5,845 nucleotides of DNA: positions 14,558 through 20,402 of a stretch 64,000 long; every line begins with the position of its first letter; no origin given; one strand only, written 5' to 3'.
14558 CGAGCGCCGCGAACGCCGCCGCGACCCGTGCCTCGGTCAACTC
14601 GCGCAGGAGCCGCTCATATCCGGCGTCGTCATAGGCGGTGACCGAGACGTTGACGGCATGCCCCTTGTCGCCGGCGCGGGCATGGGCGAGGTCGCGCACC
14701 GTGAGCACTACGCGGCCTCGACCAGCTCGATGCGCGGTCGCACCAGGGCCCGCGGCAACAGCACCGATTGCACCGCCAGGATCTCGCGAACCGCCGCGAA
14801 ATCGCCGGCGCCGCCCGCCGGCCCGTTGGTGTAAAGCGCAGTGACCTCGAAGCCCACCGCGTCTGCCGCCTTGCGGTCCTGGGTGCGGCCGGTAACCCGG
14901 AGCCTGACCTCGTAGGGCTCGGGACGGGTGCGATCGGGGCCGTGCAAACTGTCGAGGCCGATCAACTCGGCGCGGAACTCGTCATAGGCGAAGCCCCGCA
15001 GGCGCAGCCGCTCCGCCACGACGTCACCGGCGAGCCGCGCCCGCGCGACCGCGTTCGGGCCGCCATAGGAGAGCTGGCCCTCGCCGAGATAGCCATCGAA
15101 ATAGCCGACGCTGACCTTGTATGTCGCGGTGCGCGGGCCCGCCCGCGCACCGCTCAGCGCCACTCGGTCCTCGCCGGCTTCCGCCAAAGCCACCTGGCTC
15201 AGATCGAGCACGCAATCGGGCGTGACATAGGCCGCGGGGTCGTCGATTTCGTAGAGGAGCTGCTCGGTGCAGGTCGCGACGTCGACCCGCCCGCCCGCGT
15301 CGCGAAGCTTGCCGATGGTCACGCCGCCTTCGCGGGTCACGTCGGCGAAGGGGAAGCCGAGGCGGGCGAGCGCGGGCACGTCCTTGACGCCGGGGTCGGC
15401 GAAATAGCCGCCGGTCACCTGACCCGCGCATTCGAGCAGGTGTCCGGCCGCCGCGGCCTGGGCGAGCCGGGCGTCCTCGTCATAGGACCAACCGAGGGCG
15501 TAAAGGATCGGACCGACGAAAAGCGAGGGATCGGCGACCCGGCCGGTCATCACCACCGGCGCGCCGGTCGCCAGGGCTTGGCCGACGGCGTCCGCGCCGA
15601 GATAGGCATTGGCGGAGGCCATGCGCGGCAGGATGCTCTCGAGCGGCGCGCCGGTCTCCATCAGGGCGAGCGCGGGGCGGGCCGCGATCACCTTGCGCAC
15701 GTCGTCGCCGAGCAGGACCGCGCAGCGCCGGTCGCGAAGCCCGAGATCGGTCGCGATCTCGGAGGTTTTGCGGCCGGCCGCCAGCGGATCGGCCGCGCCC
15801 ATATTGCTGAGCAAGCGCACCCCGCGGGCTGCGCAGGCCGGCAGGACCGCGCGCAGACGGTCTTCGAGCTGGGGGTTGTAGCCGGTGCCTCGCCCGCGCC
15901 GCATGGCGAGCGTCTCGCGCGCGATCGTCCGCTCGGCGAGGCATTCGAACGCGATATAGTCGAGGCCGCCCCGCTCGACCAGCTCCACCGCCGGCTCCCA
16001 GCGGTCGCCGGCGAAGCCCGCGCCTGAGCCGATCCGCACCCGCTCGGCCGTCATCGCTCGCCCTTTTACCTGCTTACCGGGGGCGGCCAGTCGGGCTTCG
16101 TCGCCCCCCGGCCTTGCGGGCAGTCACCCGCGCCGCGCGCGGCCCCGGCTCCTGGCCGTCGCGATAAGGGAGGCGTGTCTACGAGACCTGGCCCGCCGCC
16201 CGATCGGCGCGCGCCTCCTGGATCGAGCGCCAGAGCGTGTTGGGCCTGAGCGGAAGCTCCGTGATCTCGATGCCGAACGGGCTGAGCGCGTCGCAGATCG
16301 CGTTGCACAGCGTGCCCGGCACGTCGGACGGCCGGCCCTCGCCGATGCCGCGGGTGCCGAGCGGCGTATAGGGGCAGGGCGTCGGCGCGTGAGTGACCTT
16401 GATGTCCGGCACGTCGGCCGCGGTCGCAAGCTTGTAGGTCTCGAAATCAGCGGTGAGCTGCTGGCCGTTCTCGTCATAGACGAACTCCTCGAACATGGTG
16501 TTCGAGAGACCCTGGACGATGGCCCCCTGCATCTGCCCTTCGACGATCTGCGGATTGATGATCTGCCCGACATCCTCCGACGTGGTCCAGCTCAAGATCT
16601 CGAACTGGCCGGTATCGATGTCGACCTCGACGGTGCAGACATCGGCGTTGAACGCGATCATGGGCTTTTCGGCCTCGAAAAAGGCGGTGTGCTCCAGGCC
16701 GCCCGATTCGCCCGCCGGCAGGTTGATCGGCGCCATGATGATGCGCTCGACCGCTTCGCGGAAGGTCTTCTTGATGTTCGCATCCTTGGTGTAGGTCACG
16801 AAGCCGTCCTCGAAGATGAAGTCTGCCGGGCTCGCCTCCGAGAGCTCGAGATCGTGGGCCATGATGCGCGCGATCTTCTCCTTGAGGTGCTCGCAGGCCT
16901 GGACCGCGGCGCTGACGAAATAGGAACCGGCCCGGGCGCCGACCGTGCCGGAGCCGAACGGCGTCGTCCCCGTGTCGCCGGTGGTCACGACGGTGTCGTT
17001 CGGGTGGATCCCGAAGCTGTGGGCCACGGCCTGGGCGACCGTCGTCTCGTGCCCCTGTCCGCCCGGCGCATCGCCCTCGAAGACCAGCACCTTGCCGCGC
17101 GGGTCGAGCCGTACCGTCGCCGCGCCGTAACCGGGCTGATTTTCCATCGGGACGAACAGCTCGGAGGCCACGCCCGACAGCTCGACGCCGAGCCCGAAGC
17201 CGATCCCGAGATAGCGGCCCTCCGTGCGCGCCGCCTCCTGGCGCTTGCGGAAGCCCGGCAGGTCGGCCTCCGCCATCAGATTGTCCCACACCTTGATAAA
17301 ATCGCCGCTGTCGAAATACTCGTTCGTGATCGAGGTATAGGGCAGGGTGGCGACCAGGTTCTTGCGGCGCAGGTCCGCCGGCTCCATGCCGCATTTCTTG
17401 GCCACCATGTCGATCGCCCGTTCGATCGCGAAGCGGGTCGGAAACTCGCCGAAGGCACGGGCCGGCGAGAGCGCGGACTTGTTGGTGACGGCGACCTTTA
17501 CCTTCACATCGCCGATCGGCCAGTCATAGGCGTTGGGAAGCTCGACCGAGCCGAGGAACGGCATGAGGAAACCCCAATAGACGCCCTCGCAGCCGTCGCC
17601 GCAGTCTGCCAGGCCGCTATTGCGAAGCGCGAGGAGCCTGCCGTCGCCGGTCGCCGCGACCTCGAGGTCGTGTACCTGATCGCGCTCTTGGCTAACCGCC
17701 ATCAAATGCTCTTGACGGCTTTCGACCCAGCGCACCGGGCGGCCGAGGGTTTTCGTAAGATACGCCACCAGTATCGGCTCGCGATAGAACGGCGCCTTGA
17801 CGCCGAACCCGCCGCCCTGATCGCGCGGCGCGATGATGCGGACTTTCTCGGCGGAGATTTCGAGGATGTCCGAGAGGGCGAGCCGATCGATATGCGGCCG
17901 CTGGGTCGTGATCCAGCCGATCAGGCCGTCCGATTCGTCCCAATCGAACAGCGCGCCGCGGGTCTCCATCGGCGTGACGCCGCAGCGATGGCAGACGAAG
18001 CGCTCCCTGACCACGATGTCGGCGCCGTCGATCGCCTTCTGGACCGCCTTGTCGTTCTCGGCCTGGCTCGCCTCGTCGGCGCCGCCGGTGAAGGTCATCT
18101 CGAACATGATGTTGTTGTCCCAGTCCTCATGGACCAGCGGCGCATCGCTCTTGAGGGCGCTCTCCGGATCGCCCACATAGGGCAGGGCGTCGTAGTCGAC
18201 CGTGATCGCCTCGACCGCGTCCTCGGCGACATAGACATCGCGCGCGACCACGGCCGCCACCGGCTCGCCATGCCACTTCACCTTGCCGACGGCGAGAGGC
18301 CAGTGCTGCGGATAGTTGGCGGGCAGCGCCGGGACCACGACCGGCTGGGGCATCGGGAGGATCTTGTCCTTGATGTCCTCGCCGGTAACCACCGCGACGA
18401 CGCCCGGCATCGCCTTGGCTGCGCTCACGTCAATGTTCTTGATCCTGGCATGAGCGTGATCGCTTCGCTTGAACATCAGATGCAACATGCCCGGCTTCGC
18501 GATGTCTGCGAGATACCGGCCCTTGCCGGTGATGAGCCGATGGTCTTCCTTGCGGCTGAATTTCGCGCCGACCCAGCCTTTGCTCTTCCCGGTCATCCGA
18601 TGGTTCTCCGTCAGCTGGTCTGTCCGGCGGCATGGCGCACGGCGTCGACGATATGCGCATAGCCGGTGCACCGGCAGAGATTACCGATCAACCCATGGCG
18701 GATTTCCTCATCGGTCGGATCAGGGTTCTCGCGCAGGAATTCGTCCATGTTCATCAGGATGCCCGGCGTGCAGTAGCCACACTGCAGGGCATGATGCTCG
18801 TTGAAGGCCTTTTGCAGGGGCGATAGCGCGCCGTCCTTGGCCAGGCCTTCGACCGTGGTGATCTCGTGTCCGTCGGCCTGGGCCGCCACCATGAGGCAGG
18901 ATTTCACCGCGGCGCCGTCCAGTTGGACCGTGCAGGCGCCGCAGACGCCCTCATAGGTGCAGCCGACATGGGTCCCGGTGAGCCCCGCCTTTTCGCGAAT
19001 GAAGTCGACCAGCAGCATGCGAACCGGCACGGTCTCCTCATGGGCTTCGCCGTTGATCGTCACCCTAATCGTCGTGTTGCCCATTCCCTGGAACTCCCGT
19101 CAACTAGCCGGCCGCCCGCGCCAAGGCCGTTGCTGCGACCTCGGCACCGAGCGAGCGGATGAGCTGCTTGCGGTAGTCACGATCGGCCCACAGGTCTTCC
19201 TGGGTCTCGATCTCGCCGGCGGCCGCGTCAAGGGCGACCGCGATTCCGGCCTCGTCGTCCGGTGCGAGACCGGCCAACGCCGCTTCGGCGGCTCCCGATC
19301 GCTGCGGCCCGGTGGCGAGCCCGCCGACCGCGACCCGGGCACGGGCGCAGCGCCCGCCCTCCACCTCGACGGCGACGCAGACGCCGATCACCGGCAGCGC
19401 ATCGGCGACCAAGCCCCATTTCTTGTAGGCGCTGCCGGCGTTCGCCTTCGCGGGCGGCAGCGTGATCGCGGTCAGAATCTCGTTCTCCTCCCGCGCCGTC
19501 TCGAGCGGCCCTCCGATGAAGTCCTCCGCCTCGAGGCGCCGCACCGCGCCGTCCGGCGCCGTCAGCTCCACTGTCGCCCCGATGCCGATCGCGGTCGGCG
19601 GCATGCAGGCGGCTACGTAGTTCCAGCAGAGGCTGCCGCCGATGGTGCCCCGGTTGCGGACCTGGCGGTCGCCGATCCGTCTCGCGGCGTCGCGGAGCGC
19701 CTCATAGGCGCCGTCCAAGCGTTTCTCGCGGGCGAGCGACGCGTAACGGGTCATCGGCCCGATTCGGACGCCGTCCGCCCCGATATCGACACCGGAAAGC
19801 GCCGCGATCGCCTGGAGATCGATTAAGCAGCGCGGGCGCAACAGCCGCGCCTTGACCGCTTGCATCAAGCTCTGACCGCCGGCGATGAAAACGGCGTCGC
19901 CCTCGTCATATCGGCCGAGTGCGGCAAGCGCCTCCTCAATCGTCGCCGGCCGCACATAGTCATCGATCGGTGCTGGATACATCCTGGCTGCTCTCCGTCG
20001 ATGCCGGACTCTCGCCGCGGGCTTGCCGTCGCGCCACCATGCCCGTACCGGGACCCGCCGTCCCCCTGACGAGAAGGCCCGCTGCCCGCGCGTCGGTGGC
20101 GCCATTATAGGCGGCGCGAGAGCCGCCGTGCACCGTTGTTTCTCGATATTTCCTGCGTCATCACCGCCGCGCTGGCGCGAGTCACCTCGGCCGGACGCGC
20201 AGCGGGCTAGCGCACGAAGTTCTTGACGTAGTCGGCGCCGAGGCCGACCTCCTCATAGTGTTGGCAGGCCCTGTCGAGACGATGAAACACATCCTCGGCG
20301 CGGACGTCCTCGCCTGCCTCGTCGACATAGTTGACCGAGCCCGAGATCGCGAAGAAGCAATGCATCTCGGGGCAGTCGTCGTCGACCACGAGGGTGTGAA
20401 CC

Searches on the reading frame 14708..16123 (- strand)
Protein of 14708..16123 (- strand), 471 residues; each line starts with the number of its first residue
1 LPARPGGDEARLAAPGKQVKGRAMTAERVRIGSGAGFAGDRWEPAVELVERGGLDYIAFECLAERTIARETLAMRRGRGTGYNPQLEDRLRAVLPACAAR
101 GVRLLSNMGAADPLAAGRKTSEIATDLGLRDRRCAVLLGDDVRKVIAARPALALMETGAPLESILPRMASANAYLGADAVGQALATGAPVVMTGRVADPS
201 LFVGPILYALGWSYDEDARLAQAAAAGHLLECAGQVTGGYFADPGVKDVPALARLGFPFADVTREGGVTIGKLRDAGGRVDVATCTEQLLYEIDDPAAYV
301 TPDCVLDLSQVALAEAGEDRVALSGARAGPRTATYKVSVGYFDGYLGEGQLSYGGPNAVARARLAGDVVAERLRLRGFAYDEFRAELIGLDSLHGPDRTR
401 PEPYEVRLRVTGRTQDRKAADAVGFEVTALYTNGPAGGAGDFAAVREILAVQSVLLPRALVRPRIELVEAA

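Call 69: search_protein_families(library=pfam, proteins=[window:14708-16123:-], max_evalue=0.00001)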
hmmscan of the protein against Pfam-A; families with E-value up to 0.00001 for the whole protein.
window:14708-16123:- (471 aa): 1 family
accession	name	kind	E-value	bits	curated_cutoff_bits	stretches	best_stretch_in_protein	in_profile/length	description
PF07287.17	AtuA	-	5.4e-139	464.2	22.8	1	29-466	1-436/437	Acyclic terpene utilisation family protein AtuA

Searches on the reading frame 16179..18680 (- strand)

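Call 69: search_protein_families(library=pfam, proteins=[window:16179-18680:-], max_evalue=0.00001)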
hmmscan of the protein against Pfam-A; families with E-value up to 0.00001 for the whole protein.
window:16179-18680:- (833 aa): 3 families
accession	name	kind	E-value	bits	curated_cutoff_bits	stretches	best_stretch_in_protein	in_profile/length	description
PF20256.3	MoCoBD_2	-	9.2e-68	229.2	27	1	469-758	3-283/283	Molybdopterin cofactor-binding domain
PF02738.23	MoCoBD_1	-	2.7e-57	194.1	27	1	212-442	17-244/244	Molybdopterin cofactor-binding domain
PF01315.27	Ald_Xan_dh_C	-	7.5e-29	100.7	31.3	1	51-167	1-110/110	Aldehyde oxidase and xanthine dehydrogenase, a/b hammerhead domain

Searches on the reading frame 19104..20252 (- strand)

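Call 69: search_protein_families(library=pfam, proteins=[window:19104-20252:-], max_evalue=0.00001)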
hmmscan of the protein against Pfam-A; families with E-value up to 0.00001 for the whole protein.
window:19104-20252:- (382 aa): 2 families
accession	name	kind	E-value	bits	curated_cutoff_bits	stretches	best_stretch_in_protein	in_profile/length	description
PF00941.27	FAD_binding_5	-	3.7e-40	138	27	1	99-267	5-169/170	FAD binding domain in molybdopterin dehydrogenase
PF03450.22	CO_deh_flav_C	-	3e-14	53.4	25.5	1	275-370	2-96/102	CO dehydrogenase flavoprotein C-terminal domain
